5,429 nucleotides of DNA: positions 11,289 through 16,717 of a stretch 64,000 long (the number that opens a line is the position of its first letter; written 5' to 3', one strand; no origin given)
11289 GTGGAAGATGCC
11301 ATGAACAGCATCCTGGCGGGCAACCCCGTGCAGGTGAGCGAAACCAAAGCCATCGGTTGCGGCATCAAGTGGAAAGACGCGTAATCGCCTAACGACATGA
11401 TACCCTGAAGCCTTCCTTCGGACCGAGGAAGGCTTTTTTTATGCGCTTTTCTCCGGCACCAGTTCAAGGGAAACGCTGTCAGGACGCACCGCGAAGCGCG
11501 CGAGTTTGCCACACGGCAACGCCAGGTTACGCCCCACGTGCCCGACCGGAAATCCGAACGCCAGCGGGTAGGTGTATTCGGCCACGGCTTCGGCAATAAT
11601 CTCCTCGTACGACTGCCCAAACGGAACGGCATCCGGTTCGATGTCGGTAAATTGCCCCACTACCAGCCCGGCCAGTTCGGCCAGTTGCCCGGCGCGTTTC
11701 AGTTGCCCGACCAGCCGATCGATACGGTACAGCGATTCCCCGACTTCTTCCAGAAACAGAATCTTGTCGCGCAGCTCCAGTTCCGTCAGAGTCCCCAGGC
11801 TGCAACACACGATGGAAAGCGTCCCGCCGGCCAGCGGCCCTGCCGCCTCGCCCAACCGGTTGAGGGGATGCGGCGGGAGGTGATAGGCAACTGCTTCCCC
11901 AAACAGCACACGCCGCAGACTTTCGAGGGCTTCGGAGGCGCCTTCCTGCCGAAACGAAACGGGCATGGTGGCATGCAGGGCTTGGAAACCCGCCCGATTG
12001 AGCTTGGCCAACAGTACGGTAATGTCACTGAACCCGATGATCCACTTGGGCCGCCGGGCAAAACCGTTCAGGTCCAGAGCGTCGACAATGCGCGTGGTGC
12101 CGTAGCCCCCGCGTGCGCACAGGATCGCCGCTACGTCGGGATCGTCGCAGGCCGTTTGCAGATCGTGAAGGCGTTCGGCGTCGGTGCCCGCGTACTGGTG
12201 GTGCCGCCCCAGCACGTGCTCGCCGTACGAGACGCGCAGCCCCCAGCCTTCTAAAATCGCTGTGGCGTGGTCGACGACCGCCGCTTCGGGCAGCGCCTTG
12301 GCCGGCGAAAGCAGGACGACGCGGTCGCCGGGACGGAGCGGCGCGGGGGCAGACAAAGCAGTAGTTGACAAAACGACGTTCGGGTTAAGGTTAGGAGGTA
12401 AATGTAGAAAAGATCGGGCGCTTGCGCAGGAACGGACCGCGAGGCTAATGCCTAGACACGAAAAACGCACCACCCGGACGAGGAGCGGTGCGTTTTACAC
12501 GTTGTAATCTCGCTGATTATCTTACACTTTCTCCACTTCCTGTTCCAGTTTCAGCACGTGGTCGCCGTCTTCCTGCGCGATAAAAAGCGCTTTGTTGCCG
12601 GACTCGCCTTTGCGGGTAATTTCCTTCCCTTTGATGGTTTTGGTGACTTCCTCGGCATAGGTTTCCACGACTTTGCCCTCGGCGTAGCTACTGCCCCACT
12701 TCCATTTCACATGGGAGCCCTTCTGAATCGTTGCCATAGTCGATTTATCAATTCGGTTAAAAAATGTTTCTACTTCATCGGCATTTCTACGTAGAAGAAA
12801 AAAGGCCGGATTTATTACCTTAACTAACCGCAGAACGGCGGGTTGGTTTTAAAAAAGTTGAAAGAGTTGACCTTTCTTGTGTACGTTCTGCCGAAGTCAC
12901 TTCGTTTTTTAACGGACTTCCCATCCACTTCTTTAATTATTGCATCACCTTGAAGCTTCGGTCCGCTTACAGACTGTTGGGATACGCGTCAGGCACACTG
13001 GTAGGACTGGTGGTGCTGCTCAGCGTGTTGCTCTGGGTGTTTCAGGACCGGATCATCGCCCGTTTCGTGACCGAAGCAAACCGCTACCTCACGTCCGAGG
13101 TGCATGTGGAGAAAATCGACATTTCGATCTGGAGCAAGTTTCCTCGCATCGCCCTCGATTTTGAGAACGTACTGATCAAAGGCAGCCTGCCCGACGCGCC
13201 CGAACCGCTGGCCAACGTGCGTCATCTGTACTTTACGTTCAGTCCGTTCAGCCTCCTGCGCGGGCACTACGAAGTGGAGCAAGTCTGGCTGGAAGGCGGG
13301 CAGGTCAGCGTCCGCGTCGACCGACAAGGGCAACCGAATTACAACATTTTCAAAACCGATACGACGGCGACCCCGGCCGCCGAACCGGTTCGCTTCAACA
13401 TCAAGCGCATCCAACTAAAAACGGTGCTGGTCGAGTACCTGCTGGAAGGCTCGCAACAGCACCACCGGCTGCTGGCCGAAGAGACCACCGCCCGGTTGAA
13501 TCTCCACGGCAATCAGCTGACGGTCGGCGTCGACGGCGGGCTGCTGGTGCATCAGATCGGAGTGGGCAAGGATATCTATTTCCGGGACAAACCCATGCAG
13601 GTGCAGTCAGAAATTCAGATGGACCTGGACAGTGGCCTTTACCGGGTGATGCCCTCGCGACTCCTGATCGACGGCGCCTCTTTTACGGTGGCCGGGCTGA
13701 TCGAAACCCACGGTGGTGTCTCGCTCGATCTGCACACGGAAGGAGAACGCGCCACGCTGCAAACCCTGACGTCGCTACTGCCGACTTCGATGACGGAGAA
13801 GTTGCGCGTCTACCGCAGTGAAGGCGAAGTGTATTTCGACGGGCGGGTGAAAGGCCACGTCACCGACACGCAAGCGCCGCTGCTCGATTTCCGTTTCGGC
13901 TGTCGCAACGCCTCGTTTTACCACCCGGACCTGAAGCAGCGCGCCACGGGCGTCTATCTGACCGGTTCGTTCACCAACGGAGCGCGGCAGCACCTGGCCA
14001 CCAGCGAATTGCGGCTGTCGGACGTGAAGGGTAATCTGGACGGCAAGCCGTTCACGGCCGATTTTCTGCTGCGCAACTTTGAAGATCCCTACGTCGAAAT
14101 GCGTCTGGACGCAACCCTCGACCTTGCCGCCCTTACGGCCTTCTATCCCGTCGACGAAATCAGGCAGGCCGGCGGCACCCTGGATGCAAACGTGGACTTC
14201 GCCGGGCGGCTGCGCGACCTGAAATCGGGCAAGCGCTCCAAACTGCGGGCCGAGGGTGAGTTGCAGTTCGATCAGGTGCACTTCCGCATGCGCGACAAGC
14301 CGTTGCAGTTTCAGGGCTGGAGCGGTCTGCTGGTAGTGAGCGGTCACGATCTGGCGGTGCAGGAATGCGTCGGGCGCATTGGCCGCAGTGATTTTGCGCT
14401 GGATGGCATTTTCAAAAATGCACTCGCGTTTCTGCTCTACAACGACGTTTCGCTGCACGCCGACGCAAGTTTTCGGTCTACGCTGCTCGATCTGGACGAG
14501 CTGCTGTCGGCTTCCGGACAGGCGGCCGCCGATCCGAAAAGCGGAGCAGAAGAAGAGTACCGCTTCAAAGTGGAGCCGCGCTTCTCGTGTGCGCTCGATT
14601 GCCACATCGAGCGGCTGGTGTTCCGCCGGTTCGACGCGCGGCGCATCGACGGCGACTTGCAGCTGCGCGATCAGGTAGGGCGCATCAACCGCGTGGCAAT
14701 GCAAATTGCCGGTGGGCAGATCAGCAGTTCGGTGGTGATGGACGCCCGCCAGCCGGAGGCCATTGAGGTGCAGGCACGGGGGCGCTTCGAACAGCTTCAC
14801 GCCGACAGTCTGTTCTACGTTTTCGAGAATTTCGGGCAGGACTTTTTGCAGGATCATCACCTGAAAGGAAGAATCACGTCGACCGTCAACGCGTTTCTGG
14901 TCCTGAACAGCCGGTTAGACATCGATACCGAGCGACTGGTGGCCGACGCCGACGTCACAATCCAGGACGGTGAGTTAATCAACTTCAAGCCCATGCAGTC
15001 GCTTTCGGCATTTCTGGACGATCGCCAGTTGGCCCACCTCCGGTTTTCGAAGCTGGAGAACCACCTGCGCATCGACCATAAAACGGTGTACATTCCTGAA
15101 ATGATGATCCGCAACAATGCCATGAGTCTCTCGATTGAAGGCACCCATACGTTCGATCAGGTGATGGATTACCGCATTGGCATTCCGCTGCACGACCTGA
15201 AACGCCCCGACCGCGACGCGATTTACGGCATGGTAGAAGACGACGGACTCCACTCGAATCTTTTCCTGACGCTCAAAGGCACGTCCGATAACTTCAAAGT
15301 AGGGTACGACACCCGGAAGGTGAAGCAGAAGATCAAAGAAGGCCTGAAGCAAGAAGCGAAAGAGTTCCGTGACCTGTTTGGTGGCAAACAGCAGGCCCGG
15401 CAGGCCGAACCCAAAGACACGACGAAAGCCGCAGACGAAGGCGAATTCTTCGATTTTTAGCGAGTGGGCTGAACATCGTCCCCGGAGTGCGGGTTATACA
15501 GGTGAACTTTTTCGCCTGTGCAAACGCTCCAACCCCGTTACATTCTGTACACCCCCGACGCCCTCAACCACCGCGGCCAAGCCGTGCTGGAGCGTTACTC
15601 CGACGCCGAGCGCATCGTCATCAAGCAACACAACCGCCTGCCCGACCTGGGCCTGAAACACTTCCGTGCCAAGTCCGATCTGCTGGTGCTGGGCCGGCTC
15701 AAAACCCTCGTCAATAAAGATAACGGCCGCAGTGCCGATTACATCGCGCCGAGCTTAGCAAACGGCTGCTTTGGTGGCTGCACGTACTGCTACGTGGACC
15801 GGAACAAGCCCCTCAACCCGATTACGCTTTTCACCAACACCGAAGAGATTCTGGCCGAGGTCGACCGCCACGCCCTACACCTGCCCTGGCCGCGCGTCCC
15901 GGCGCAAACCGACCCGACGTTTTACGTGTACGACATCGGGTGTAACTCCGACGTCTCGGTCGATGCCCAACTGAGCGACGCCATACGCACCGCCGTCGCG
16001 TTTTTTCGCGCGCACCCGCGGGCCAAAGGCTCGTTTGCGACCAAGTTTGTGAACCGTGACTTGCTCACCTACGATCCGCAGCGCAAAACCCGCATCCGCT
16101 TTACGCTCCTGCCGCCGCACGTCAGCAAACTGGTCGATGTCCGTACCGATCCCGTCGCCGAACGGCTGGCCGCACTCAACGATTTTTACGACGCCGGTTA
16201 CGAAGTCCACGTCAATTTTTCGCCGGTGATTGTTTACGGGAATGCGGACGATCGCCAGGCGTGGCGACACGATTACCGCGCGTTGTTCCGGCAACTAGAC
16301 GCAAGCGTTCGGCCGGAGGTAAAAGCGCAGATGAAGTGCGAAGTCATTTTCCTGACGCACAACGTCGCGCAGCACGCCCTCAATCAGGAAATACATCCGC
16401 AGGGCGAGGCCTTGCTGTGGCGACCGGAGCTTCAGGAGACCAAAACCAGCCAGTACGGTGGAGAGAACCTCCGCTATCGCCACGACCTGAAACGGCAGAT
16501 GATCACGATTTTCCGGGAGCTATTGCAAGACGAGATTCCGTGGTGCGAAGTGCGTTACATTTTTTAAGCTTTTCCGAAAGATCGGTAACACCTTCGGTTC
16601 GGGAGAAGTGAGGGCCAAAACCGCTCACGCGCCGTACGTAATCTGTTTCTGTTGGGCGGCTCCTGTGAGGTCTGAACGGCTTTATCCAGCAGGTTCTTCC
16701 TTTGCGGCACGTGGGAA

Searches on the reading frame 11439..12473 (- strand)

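Call 5: search_protein_families(library=pfam, proteins=[window:11439-12473:-], max_evalue=0.01)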
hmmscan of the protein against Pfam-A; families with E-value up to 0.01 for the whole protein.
window:11439-12473:- (344 aa): 2 families
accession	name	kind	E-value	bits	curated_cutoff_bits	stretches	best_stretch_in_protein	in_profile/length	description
PF02016.21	Peptidase_S66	-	6e-34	117.2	25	1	53-168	2-121/121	LD-carboxypeptidase N-terminal domain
PF17676.7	Peptidase_S66C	-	1.1e-28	100.7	23.7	1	212-326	2-119/120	LD-carboxypeptidase C-terminal domain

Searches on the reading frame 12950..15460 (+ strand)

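Call 5: search_protein_families(library=pfam, proteins=[window:12950-15460:+], max_evalue=0.01)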
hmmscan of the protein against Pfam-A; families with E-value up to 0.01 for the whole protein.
window:12950-15460:+ (836 aa): 3 families
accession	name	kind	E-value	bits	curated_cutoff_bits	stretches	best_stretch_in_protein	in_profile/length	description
PF05359.17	DUF748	-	3.3e-11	42.4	50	1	16-172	20-175/1037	Domain of Unknown Function (DUF748)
PF05170.20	AsmA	-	1.8e-07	30.8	29.8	1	13-170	11-178/607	AsmA family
PF13116.12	YhdP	-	2.1e-05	23.1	46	0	7-189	5-195/1224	YhdP protein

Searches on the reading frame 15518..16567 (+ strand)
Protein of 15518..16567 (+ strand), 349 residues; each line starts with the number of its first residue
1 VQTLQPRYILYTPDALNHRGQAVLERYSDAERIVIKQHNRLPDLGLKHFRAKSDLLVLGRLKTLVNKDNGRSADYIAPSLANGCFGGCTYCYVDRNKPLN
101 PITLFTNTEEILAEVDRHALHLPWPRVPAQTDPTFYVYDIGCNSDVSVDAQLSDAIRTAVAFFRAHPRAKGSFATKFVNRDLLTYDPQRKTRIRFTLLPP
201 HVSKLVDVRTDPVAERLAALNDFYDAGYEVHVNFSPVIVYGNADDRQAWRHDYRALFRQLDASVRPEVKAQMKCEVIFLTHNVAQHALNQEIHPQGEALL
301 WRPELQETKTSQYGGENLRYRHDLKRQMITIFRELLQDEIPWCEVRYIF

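Call 5: search_protein_families(library=pfam, proteins=[window:15518-16567:+], max_evalue=0.01)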
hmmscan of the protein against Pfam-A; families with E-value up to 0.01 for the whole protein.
window:15518-16567:+ (349 aa): 2 families
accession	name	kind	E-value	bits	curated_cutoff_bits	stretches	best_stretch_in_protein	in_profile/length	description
PF20903.3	SPL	-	3.5e-34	118.6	27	1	5-348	2-337/338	Spore photoproduct lyase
PF04055.27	Radical_SAM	-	8e-05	23.3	29.5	0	80-118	3-40/166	Radical SAM superfamily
